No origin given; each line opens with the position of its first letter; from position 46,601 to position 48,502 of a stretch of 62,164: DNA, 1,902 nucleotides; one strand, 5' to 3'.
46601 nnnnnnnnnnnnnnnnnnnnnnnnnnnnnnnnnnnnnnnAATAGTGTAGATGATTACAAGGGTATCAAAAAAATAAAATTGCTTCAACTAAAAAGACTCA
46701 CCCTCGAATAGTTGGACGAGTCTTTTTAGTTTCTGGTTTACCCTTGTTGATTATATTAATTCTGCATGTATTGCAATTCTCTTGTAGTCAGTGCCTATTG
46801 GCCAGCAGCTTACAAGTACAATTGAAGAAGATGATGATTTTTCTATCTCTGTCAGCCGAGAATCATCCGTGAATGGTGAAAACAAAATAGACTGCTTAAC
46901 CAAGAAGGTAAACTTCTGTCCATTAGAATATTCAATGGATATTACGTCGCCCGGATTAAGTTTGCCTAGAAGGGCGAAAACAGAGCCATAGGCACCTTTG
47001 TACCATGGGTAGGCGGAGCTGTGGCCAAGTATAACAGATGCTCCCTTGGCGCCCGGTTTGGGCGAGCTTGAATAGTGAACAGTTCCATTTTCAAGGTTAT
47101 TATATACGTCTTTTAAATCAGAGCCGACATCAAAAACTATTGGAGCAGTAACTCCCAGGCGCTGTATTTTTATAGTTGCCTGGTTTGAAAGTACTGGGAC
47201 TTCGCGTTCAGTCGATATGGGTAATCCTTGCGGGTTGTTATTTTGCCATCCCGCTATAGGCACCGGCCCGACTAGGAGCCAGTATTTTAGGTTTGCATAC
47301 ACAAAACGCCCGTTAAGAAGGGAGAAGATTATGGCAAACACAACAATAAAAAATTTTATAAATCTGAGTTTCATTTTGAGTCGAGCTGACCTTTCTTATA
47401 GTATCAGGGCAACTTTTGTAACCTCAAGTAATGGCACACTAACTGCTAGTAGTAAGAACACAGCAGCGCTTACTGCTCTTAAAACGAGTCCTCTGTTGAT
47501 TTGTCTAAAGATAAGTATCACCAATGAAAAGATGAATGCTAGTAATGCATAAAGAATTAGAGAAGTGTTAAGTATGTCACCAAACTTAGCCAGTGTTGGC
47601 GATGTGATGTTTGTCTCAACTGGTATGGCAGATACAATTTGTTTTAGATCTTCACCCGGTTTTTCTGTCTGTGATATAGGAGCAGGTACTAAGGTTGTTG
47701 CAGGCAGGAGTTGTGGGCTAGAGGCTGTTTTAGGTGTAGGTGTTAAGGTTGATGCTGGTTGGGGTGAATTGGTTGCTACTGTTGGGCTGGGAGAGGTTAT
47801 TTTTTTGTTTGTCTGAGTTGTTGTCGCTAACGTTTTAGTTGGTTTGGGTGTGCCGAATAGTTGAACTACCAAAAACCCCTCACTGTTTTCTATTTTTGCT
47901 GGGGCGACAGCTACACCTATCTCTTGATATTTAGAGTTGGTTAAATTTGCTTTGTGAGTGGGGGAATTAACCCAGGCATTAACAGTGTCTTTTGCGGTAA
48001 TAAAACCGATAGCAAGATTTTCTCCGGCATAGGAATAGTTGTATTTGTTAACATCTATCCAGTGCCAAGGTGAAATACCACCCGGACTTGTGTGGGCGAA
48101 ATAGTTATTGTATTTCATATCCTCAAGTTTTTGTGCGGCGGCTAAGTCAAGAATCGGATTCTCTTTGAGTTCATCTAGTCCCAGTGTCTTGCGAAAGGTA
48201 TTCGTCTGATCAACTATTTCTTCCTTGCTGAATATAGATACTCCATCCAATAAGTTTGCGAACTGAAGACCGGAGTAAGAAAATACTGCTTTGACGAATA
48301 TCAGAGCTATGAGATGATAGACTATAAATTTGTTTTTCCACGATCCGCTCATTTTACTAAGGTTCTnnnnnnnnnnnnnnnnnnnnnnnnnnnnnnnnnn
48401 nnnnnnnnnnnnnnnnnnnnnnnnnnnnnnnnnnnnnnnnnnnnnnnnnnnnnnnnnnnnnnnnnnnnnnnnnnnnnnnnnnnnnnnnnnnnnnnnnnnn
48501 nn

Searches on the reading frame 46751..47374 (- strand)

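Call 17: search_protein_families(library=pfam, proteins=[window:46751-47374:-], max_evalue=0.001)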
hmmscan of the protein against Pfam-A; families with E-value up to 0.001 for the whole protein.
window:46751-47374:- (207 aa): 1 family
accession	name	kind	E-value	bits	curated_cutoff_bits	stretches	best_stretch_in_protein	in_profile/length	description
PF04203.18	Sortase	-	2e-17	63.5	26.6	1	68-206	1-124/125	Sortase domain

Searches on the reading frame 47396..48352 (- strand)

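Call 17: search_protein_families(library=pfam, proteins=[window:47396-48352:-], max_evalue=0.001)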
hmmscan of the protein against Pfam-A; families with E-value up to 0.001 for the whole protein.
window:47396-48352:- (318 aa): 1 family
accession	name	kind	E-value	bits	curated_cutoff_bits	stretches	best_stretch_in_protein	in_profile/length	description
PF00188.32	CAP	-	3.3e-15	57.4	21.1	1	48-164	2-115/117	Cysteine-rich secretory protein family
